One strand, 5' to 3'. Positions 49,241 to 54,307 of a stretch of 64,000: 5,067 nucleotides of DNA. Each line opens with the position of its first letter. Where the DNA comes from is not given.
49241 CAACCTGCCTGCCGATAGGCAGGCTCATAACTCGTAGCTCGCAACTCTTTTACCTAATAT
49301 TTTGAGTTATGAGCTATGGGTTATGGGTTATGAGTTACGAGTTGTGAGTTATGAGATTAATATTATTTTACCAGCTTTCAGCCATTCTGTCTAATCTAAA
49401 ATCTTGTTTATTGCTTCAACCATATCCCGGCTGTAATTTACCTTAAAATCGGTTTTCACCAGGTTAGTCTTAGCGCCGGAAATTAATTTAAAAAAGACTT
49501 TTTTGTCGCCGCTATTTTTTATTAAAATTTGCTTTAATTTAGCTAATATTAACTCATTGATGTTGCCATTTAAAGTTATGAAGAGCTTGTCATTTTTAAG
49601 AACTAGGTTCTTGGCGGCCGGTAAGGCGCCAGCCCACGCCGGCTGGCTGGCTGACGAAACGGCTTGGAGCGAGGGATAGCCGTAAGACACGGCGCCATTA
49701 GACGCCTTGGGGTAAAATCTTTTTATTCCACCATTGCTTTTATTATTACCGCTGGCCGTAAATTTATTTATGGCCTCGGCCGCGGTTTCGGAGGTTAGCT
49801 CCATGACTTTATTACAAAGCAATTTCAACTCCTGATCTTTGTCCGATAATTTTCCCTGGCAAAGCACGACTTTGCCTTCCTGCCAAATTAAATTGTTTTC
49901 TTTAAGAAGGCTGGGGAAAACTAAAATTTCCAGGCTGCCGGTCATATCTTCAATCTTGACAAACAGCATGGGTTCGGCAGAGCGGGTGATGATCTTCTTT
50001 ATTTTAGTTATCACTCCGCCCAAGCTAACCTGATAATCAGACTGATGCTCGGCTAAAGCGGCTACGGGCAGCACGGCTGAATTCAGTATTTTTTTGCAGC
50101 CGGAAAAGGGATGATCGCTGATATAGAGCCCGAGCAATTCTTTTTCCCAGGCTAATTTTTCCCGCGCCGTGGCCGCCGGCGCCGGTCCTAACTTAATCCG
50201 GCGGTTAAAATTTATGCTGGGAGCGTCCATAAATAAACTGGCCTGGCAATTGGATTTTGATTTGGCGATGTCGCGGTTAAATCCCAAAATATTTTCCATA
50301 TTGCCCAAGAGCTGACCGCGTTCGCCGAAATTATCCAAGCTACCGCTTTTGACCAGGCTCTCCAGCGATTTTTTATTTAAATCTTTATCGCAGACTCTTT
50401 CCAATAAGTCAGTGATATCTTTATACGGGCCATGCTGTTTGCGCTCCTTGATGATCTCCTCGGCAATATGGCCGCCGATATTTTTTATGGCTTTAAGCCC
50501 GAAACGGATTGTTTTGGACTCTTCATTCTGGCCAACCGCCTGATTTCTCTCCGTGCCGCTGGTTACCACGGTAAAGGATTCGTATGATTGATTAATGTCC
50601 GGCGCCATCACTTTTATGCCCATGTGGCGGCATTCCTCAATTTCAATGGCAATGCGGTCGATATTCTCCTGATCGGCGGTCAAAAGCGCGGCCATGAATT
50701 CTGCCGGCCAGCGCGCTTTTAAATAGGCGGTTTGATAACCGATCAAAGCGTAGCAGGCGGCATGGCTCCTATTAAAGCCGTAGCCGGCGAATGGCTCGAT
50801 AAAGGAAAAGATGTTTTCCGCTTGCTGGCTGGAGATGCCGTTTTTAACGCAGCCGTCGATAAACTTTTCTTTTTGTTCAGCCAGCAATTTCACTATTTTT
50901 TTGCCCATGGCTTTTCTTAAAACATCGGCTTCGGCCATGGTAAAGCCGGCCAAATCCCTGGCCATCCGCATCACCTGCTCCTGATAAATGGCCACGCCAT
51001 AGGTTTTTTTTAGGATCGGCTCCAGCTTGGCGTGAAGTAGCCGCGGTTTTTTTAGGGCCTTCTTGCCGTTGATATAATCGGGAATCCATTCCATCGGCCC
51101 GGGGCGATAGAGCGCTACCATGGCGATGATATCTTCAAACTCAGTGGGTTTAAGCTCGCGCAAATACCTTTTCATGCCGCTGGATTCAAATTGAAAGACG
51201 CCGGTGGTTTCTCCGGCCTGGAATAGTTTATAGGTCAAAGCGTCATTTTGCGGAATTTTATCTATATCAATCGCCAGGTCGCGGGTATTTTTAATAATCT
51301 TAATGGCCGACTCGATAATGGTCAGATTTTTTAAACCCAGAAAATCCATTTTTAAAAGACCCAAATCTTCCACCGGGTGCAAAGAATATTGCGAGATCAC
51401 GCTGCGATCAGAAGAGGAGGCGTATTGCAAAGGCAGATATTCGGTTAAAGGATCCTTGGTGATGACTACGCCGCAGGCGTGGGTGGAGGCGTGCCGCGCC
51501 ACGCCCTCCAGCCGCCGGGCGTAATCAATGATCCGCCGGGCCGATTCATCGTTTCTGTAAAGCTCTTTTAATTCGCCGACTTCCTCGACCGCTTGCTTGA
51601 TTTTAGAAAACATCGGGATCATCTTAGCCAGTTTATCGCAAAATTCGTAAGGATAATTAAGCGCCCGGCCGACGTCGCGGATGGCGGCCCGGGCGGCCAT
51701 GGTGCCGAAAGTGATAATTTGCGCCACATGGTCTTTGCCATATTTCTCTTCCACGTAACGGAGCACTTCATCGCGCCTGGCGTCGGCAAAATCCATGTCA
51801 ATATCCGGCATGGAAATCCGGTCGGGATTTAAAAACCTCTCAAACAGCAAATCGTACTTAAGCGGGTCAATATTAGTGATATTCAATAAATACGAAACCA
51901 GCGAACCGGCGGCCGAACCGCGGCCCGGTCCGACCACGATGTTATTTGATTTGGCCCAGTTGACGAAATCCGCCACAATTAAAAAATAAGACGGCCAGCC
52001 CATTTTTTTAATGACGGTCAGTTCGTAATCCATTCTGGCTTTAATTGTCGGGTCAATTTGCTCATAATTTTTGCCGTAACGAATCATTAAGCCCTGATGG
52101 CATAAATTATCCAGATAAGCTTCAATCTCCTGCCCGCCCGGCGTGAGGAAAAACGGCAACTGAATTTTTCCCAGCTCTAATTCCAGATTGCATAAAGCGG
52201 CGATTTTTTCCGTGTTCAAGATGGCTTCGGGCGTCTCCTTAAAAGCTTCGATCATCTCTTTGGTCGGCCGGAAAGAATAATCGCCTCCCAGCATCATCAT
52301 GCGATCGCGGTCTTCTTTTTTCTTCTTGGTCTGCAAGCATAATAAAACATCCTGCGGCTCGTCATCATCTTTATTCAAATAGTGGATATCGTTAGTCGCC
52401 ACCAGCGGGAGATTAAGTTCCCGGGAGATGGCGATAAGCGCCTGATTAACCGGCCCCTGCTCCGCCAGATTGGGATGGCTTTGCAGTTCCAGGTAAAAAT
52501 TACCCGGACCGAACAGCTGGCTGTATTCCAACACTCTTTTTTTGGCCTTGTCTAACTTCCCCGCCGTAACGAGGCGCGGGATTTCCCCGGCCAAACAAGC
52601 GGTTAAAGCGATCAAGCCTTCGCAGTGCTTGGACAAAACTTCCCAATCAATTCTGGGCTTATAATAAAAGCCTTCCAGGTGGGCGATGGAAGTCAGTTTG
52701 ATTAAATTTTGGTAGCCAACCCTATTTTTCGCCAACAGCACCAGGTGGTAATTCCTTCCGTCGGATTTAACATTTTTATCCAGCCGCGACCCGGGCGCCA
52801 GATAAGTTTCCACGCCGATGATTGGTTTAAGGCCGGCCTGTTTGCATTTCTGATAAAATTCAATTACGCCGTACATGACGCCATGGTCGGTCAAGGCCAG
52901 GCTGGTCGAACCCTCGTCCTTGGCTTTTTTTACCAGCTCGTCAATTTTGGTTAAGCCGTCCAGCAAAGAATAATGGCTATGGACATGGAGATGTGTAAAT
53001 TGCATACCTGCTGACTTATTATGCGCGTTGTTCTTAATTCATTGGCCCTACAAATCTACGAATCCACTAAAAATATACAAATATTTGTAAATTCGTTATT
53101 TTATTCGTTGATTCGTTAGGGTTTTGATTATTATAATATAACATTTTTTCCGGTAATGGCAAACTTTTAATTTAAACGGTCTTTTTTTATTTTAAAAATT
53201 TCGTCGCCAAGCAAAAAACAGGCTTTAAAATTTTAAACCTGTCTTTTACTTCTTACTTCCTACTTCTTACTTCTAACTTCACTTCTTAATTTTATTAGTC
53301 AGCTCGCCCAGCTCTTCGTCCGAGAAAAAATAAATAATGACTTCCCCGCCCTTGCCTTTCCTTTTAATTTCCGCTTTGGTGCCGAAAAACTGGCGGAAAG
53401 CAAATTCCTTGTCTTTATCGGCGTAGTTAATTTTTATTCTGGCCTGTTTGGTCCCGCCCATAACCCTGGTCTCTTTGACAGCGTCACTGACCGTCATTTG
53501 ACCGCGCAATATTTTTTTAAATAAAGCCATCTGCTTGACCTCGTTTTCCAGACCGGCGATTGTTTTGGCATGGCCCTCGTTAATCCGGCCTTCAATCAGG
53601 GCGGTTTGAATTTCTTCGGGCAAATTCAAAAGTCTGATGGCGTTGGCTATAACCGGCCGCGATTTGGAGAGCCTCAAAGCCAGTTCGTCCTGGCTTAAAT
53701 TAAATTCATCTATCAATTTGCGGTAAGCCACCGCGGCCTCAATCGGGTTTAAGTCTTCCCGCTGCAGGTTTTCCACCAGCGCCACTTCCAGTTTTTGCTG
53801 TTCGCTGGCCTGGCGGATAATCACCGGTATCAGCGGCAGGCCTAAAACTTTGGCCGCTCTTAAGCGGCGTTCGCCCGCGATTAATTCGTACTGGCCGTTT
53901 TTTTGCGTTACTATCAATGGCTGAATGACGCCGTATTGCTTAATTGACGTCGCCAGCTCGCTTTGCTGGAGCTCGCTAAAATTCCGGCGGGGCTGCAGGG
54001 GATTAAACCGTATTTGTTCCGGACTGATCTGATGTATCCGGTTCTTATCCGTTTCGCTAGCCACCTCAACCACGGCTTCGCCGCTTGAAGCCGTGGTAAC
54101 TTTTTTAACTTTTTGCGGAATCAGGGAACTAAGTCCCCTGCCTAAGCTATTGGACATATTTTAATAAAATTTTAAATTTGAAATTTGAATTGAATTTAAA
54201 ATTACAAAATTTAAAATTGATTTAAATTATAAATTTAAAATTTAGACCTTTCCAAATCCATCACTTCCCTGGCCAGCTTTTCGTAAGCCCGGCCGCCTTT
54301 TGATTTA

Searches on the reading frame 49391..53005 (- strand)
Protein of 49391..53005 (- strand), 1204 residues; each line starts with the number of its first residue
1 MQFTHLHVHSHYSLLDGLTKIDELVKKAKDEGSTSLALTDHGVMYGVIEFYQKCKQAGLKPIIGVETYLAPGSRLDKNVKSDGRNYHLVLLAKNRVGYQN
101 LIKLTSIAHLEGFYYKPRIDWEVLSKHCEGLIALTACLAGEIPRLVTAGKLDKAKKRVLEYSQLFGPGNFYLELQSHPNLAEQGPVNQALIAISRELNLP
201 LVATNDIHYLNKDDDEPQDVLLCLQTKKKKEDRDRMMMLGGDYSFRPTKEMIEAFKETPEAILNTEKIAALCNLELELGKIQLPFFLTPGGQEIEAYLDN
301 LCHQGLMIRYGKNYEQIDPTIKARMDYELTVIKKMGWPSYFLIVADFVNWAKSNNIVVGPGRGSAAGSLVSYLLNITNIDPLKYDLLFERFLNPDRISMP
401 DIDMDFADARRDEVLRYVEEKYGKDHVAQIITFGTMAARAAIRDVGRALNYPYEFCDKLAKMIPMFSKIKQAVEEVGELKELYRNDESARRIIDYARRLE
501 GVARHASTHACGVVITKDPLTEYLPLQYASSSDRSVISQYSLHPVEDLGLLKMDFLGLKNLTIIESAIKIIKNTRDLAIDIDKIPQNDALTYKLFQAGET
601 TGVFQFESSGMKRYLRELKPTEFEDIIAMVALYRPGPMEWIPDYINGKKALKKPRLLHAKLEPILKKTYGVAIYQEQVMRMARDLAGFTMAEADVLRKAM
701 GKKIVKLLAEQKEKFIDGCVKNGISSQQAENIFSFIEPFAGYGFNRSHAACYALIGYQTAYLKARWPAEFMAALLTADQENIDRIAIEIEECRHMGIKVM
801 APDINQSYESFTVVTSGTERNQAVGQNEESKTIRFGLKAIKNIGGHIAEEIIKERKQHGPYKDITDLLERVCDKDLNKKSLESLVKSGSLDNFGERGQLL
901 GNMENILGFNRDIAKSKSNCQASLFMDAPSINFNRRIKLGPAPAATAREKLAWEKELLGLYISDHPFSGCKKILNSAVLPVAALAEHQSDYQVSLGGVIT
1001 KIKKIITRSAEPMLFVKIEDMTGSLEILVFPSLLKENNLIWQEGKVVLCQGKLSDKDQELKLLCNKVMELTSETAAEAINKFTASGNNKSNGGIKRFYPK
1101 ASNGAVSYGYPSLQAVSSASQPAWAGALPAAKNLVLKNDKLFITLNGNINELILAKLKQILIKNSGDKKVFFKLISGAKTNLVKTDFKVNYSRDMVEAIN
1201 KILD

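Call 14: search_protein_families(library=pfam, proteins=[window:49391-53005:-])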
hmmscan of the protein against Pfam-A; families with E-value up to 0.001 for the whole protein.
window:49391-53005:- (1204 aa): 6 families
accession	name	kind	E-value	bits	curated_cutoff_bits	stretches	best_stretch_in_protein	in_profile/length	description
PF07733.18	DNA_pol3_alpha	-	9.4e-106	353.6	23.9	1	297-557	2-260/260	Bacterial DNA polymerase III alpha NTPase domain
PF17657.6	DNA_pol3_finger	-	3.9e-62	208.9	22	1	560-723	1-166/166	Bacterial DNA polymerase III alpha subunit finger domain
PF02811.25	PHP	-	2.5e-60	204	26.4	1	5-177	1-164/164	PHP domain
PF14579.12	HHH_6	-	1.4e-26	92.9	25.6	1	796-896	1-87/90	Helix-hairpin-helix motif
PF01336.31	tRNA_anti-codon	-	5.3e-10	39.5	27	1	993-1069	1-74/75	OB-fold nucleic acid binding domain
PF12836.13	HHH_3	-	5.7e-05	23.6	27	1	837-869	16-48/65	Helix-hairpin-helix motif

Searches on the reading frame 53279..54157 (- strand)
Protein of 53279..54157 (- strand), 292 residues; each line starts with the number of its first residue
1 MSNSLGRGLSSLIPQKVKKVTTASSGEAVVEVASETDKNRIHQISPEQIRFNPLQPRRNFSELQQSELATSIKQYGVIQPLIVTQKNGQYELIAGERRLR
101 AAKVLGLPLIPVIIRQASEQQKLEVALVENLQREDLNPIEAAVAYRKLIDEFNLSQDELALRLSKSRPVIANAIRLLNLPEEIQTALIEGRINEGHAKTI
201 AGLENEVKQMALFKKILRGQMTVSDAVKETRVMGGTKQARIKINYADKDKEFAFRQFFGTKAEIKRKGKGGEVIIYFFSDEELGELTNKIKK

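Call 14: search_protein_families(library=pfam, proteins=[window:53279-54157:-])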
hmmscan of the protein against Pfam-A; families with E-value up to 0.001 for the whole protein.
window:53279-54157:- (292 aa): 2 families
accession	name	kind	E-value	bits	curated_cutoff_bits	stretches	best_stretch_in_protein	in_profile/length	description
PF17762.8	HTH_ParB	-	2.4e-32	111.6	22.6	1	134-226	1-93/102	ParB HTH domain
PF02195.25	ParB_N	-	1.3e-28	99.3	26.3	1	40-132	2-95/95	ParB N-terminal domain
